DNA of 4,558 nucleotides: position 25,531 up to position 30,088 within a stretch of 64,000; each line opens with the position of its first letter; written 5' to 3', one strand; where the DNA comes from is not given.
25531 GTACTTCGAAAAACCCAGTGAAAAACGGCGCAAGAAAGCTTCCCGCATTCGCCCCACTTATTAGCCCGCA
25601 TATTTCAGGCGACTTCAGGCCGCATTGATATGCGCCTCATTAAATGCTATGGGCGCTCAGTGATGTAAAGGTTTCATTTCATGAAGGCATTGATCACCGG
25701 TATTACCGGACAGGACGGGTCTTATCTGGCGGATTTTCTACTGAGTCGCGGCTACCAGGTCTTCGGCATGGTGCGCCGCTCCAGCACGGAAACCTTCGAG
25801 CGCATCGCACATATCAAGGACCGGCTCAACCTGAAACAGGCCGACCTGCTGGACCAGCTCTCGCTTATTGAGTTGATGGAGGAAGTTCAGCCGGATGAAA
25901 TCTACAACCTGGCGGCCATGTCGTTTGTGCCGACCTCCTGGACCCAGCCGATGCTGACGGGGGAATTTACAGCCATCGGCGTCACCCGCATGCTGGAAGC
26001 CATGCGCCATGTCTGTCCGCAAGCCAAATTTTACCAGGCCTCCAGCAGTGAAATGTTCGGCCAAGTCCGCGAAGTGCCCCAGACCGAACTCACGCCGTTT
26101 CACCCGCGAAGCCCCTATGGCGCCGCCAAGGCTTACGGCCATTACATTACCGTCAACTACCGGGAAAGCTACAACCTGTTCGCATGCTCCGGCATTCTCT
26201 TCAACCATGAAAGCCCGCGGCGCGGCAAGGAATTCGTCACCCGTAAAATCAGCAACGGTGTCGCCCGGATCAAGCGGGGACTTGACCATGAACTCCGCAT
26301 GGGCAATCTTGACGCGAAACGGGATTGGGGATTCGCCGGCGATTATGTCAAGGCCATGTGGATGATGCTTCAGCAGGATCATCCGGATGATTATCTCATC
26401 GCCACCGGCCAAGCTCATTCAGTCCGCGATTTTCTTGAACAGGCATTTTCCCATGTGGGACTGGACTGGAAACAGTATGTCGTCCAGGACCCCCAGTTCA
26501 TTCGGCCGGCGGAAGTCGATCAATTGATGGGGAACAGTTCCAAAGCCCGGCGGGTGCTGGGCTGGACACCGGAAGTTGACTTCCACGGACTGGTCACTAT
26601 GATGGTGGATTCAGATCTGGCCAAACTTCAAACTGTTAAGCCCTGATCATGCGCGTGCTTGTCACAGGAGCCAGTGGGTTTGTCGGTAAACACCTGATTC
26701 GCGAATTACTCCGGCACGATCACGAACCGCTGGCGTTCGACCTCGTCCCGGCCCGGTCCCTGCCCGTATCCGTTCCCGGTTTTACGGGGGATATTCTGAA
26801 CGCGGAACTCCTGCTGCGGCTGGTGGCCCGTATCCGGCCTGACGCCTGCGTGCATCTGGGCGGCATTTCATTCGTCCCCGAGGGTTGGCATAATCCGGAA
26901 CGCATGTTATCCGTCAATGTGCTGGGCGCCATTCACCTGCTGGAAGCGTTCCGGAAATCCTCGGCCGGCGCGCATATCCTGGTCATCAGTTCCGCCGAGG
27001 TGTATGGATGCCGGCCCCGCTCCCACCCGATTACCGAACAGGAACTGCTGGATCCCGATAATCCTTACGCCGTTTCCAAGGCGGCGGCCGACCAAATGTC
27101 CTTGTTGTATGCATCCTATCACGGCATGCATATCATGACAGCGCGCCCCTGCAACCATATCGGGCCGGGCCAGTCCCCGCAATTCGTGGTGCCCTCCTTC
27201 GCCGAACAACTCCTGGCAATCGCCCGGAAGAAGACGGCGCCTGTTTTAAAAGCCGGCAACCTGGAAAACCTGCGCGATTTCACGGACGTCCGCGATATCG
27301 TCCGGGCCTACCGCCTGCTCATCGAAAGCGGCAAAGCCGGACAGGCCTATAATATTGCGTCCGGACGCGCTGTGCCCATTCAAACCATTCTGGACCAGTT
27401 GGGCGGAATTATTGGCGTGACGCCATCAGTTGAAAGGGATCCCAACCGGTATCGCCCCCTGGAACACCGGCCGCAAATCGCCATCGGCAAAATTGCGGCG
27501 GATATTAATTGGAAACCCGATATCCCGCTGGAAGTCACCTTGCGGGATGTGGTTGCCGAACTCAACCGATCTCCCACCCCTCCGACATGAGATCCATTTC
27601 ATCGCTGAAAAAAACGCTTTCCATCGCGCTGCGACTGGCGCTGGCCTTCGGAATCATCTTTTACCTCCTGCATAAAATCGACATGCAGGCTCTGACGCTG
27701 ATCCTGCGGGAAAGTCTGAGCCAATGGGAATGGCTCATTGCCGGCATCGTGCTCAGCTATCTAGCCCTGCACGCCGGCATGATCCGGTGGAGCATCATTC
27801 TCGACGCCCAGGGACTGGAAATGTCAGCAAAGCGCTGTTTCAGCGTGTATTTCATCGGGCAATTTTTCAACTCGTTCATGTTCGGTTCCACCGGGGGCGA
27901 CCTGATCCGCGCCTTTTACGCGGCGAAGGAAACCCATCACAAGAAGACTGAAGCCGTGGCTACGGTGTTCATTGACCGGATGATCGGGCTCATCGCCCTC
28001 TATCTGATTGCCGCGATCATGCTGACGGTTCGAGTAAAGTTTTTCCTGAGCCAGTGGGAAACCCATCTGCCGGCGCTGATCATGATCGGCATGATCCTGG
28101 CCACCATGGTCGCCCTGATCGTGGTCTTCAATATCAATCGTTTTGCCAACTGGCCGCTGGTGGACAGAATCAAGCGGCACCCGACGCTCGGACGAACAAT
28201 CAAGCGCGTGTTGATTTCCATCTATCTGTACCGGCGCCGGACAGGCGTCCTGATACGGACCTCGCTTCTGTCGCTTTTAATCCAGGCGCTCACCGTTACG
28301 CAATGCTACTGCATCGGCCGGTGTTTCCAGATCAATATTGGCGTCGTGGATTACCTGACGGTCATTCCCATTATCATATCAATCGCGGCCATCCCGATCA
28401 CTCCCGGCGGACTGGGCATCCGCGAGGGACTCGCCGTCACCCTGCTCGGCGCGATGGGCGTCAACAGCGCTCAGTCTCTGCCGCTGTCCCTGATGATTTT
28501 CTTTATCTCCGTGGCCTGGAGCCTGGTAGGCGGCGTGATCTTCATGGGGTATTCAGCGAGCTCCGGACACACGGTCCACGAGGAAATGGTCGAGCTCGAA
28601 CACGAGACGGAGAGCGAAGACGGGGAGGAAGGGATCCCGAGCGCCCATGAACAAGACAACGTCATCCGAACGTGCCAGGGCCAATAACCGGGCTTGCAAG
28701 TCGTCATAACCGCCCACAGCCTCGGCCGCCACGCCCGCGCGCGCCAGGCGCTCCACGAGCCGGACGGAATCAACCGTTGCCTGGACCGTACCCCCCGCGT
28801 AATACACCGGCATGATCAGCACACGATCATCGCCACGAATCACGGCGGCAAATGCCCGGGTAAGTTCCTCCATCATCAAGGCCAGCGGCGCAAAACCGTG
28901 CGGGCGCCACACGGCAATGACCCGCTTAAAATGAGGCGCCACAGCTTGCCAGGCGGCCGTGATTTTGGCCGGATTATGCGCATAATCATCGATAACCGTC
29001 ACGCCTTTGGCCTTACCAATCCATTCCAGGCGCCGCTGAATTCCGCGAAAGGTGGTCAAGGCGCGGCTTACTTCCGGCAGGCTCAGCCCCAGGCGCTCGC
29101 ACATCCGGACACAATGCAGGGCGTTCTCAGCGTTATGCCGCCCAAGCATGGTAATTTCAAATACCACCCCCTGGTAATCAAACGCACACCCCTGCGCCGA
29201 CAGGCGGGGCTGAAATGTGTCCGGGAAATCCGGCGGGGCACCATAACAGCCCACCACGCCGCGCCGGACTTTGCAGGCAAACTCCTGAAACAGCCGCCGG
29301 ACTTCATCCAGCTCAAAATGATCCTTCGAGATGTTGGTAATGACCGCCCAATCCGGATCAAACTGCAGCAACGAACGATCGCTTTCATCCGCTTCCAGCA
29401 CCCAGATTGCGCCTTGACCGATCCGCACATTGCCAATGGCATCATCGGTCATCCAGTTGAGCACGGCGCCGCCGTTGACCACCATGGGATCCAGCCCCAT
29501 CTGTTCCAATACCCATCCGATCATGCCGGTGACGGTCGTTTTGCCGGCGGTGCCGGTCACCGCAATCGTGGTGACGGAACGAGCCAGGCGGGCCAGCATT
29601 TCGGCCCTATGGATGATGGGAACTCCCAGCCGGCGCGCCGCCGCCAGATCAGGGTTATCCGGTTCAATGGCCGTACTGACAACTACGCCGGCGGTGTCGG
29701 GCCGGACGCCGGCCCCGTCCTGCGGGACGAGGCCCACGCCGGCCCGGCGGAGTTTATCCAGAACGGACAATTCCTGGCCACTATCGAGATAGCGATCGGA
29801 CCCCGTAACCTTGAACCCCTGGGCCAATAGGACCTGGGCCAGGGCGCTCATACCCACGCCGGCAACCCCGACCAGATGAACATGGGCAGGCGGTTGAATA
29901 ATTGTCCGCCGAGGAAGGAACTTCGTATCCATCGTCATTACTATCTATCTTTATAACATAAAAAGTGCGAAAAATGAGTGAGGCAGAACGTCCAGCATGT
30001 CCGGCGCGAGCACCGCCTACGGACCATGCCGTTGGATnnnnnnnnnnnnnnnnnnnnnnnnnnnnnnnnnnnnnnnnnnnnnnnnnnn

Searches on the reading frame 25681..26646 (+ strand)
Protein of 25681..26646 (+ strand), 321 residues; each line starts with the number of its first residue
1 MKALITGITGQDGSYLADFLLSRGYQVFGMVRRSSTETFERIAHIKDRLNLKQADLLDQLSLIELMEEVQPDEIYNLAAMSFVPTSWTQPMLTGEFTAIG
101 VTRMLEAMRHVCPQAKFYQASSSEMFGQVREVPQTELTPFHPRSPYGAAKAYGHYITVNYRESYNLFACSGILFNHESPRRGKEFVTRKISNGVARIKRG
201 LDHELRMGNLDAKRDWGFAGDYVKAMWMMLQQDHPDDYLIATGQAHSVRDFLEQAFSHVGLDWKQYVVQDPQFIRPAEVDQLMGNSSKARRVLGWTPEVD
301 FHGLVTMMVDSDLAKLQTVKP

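Call 10: search_protein_families(library=pfam, proteins=[window:25681-26646:+], max_evalue=0.001)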
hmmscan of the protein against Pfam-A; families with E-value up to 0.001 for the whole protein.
window:25681-26646:+ (321 aa): 3 families
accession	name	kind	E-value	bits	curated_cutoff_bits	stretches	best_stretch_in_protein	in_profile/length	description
PF16363.11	GDP_Man_Dehyd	-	1.3e-131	439.4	27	1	4-308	1-332/332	GDP-mannose 4,6 dehydratase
PF01370.27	Epimerase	-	1e-68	231.8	20.9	1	3-241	1-240/240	NAD dependent epimerase/dehydratase family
PF04321.23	RmlD_sub_bind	-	2.8e-10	40.2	27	1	1-186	1-160/287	RmlD substrate binding domain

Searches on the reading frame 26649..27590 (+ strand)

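Call 10: search_protein_families(library=pfam, proteins=[window:26649-27590:+], max_evalue=0.001)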
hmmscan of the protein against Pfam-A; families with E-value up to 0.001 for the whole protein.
window:26649-27590:+ (313 aa): 7 families
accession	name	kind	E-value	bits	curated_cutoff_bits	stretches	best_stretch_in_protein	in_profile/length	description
PF16363.11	GDP_Man_Dehyd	-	6.7e-56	190.6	27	1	4-300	1-331/332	GDP-mannose 4,6 dehydratase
PF01370.27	Epimerase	-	1e-50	172.8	20.9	1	3-237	1-240/240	NAD dependent epimerase/dehydratase family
PF04321.23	RmlD_sub_bind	-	9.2e-12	45.1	27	1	1-150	1-135/287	RmlD substrate binding domain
PF01073.25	3Beta_HSD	-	2e-10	40.6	22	1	4-175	1-186/280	3-beta hydroxysteroid dehydrogenase/isomerase family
PF07993.18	NAD_binding_4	-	2.6e-10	40.3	20.1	1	5-25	1-21/258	Male sterility protein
PF02719.21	Polysacc_synt_2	-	6.5e-08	32.5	20.2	1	43-115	57-128/293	Polysaccharide biosynthesis protein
PF13460.12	NAD_binding_10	-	0.00032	21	27.2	1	7-149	1-129/184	NAD(P)H-binding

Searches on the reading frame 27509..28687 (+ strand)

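Call 10: search_protein_families(library=pfam, proteins=[window:27509-28687:+], max_evalue=0.001)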
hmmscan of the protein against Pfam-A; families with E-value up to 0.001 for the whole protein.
window:27509-28687:+ (392 aa): 2 families
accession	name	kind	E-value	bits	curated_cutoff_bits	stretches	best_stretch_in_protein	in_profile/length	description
PF03706.18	LPG_synthase_TM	-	3.7e-46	158.4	33.4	1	39-336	1-296/302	Lysylphosphatidylglycerol synthase TM region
PF10272.14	Tmpp129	-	0.00058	19.8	27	0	144-252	36-143/349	Putative transmembrane protein precursor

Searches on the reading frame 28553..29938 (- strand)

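Call 10: search_protein_families(library=pfam, proteins=[window:28553-29938:-], max_evalue=0.001)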
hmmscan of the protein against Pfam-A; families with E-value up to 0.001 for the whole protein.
window:28553-29938:- (461 aa): 3 families
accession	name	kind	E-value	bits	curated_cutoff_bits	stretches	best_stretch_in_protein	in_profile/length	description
PF01225.30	Mur_ligase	-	6.2e-19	68.6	21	1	19-121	1-93/95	Mur ligase family, catalytic domain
PF02875.26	Mur_ligase_C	-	6.6e-16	59.7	28.4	1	302-434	1-127/127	Mur ligase, glutamate ligase domain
PF08245.18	Mur_ligase_M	-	9.5e-14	52.2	24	1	127-209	1-94/200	Mur ligase middle domain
